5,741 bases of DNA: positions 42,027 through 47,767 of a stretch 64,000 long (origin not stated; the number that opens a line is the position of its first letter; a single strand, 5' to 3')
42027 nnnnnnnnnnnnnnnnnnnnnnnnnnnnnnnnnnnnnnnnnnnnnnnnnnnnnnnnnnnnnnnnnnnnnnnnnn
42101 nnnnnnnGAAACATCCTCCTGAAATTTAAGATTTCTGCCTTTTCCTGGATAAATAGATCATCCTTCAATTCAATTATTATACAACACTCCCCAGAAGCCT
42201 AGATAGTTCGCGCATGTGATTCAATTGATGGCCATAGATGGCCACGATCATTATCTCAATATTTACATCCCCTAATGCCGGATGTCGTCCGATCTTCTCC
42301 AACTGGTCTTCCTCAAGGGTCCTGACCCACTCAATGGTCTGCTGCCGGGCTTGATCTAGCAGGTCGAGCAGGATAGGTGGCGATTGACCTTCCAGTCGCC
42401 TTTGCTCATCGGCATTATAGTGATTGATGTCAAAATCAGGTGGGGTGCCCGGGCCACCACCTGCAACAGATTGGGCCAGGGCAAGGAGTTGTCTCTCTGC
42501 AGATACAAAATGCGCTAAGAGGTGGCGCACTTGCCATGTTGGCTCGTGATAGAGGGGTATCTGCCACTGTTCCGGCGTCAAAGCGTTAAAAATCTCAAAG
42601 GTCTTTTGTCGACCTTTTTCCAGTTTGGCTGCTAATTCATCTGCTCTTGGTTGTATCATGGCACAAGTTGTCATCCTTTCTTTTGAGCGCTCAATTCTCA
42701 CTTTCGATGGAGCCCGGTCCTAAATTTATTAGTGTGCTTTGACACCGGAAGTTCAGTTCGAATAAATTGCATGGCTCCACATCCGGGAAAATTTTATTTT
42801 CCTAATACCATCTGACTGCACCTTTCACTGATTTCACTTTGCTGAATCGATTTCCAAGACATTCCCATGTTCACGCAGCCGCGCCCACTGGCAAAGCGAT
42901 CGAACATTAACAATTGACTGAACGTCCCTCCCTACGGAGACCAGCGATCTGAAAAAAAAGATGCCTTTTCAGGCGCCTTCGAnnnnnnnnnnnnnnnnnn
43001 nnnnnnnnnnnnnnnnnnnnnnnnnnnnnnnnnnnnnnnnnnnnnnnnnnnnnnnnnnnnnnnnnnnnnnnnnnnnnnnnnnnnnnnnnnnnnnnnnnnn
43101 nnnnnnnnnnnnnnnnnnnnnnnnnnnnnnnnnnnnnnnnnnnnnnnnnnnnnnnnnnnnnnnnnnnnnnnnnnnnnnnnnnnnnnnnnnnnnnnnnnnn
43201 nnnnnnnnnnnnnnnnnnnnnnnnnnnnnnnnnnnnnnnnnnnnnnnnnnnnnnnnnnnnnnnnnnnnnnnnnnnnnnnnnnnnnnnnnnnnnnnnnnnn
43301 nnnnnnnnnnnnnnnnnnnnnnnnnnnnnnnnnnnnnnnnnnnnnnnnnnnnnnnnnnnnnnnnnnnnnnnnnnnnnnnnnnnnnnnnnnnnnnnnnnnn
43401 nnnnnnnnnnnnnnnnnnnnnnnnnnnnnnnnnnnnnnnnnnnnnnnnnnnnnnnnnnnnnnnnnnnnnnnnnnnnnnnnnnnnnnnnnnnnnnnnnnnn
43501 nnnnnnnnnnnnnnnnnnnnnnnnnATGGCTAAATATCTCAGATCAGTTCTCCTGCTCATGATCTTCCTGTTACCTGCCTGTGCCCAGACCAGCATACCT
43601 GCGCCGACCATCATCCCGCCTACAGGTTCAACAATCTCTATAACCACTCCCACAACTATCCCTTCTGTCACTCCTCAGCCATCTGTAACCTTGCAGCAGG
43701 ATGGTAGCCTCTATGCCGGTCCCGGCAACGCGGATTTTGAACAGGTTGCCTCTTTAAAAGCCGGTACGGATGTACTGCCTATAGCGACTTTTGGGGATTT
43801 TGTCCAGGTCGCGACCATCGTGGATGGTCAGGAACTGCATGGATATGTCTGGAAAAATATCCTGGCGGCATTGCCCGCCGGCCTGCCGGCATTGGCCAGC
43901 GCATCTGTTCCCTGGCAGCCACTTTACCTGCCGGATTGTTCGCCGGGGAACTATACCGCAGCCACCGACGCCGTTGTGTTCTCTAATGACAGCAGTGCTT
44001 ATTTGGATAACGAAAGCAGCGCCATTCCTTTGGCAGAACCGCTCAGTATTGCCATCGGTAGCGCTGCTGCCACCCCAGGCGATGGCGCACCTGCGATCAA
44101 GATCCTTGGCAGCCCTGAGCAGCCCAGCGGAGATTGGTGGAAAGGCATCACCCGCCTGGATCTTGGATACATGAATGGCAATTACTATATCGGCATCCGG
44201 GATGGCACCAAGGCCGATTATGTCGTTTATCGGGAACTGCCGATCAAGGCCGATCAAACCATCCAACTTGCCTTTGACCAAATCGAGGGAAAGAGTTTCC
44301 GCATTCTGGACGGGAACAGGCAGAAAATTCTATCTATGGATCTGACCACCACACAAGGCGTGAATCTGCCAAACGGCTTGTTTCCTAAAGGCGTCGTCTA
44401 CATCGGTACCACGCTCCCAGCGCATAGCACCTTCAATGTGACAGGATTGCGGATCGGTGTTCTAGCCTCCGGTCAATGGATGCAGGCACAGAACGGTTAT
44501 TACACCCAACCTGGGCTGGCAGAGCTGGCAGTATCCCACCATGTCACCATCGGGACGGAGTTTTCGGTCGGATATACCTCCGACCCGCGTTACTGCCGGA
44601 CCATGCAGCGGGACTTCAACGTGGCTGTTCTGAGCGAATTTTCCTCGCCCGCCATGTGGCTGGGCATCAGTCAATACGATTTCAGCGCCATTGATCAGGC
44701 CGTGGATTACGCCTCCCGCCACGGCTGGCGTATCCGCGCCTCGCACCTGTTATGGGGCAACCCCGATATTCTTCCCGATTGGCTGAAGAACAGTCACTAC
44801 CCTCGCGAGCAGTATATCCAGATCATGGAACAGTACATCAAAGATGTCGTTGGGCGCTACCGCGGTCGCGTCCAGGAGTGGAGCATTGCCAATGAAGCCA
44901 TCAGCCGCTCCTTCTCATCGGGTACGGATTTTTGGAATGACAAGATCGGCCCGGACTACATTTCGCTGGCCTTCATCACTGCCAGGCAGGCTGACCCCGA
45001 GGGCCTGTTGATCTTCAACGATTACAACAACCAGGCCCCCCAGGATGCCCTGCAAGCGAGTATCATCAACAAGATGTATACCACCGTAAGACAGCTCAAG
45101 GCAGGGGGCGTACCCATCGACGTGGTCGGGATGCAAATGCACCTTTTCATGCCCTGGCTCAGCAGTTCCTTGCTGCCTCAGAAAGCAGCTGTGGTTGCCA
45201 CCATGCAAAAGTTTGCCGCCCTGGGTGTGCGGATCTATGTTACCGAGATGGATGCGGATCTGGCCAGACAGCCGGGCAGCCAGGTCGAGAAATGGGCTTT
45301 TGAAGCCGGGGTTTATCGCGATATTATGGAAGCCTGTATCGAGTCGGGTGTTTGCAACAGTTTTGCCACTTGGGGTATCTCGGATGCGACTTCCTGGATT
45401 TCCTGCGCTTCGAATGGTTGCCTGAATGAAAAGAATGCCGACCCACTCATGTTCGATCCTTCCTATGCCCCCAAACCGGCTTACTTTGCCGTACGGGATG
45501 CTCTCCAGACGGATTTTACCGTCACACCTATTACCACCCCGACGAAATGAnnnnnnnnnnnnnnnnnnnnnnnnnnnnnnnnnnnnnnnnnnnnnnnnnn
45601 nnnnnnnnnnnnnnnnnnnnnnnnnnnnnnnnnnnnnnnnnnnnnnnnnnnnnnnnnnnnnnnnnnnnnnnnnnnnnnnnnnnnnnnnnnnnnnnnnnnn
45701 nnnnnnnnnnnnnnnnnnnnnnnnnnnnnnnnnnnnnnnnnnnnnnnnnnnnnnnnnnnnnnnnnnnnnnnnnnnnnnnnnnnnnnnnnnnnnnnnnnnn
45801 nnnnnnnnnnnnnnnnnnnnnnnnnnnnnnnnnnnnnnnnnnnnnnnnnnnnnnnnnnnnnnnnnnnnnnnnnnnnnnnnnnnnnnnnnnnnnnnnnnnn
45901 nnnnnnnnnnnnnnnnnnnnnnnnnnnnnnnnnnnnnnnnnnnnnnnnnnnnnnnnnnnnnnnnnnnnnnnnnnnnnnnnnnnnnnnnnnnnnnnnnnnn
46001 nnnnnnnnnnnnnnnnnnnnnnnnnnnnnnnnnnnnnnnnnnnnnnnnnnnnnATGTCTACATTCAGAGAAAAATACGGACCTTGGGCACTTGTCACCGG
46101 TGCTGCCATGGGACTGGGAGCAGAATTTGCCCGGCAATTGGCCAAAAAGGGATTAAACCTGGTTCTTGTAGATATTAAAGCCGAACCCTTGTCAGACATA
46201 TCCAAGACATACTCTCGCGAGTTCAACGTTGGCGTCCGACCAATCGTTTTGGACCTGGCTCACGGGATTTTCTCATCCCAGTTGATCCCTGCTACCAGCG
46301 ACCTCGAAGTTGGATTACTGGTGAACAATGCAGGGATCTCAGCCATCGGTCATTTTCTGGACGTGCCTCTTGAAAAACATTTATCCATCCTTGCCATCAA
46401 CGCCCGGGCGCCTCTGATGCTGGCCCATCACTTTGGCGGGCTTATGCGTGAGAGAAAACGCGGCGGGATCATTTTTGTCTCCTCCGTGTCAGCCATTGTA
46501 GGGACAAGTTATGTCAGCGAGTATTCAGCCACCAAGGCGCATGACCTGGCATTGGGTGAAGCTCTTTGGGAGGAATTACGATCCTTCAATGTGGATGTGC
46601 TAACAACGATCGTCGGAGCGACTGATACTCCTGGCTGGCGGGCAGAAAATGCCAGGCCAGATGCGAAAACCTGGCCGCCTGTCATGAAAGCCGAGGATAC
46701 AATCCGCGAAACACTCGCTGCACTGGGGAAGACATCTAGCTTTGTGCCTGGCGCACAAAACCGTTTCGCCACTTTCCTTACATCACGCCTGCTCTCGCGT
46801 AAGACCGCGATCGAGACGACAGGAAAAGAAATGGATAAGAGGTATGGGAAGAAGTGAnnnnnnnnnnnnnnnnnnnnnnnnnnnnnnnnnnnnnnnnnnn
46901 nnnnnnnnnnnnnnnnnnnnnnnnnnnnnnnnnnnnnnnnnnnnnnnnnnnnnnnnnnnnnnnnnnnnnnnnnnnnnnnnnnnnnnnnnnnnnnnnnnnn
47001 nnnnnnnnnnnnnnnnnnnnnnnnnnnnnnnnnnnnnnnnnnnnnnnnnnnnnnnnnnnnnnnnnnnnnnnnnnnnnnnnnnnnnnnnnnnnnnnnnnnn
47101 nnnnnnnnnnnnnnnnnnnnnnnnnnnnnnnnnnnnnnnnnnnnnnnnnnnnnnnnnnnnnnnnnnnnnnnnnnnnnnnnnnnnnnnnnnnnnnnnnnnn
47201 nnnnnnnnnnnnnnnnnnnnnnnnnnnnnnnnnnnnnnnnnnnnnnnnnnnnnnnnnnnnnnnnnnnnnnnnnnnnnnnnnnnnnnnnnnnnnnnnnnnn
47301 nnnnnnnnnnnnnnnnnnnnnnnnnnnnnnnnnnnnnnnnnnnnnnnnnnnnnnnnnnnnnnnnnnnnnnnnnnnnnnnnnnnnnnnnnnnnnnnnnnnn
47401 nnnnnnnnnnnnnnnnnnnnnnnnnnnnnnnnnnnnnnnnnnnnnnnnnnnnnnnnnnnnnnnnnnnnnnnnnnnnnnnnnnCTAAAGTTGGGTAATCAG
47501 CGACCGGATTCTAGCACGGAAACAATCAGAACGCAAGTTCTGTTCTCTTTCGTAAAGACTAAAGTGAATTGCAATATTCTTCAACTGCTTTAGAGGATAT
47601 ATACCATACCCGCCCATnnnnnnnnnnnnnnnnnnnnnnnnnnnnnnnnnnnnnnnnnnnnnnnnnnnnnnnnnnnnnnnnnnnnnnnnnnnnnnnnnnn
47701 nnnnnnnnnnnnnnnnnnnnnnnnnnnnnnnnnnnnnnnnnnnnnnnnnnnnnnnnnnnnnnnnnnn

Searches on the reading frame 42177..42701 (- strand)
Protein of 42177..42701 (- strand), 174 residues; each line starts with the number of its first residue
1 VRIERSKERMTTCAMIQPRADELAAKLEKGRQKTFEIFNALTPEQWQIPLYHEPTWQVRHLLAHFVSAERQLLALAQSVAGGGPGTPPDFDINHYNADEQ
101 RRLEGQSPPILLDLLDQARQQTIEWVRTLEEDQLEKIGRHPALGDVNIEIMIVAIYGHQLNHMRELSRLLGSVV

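Call 51: search_protein_families(library=pfam, proteins=[window:42177-42701:-], max_evalue=0.05)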
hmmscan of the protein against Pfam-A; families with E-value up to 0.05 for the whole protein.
window:42177-42701:- (174 aa): 5 families
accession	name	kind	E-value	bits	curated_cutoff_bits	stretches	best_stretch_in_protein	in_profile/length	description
PF12867.12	DinB_2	-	8.8e-17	62.2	24.8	1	27-165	2-127/128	DinB superfamily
PF11716.13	MDMPI_N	-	2.2e-08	35.3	24.2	1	36-135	10-109/140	Mycothiol maleylpyruvate isomerase N-terminal domain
PF05163.17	DinB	-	0.00013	22.4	23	1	21-71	6-55/165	DinB family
PF04978.18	MST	-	0.00091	20.1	27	1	23-162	2-136/149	Mycothiol-S-transferase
PF08020.16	DUF1706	-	0.024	15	24.2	1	21-138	8-132/166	Protein of unknown function (DUF1706)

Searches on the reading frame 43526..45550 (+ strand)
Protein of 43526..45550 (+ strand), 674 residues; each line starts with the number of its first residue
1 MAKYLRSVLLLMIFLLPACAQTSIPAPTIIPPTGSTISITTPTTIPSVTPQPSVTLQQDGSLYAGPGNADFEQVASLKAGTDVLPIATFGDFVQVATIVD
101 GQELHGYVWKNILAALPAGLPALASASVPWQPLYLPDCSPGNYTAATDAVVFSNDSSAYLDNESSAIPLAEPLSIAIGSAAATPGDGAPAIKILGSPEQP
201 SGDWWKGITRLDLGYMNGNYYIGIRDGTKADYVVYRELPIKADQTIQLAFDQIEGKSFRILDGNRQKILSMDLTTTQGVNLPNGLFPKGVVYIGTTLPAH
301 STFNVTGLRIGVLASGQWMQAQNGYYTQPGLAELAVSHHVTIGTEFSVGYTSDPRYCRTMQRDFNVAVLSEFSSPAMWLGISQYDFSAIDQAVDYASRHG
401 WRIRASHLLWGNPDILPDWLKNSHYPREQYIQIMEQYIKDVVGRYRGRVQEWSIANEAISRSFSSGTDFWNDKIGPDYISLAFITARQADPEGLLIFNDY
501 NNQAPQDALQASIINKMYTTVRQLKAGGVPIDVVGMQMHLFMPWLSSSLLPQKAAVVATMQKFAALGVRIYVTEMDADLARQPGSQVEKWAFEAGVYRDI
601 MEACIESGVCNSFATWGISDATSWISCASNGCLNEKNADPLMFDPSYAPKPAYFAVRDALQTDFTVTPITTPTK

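Call 51: search_protein_families(library=pfam, proteins=[window:43526-45550:+], max_evalue=0.05)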
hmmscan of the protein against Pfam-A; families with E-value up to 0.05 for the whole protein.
window:43526-45550:+ (674 aa): 1 family
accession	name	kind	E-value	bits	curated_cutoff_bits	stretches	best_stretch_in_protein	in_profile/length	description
PF00331.26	Glyco_hydro_10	-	2e-64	218.2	22.1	1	331-658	2-310/311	Glycosyl hydrolase family 10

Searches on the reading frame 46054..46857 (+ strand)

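Call 12: search_protein_families(library=pfam, proteins=[window:46054-46857:+], max_evalue=0.01)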
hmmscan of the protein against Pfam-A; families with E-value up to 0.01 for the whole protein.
window:46054-46857:+ (267 aa): 3 families
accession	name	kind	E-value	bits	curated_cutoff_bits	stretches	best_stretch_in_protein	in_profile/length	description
PF00106.31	adh_short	-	4e-30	105.2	26.6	1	11-200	2-192/195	short chain dehydrogenase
PF13561.12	adh_short_C2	-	1.7e-17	64.3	27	1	16-199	1-185/236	Enoyl-(Acyl carrier protein) reductase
PF08659.16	KR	-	5.5e-05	23.6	22.6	1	12-162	3-154/180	KR domain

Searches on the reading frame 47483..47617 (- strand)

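Call 51: search_protein_families(library=pfam, proteins=[window:47483-47617:-], max_evalue=0.05)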
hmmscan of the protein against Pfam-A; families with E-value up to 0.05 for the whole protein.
window:47483-47617:- (44 aa): 1 family
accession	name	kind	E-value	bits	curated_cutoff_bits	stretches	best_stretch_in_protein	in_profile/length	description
PF08942.16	DUF1919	-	0.047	13.6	25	1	6-31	81-106/196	Domain of unknown function (DUF1919)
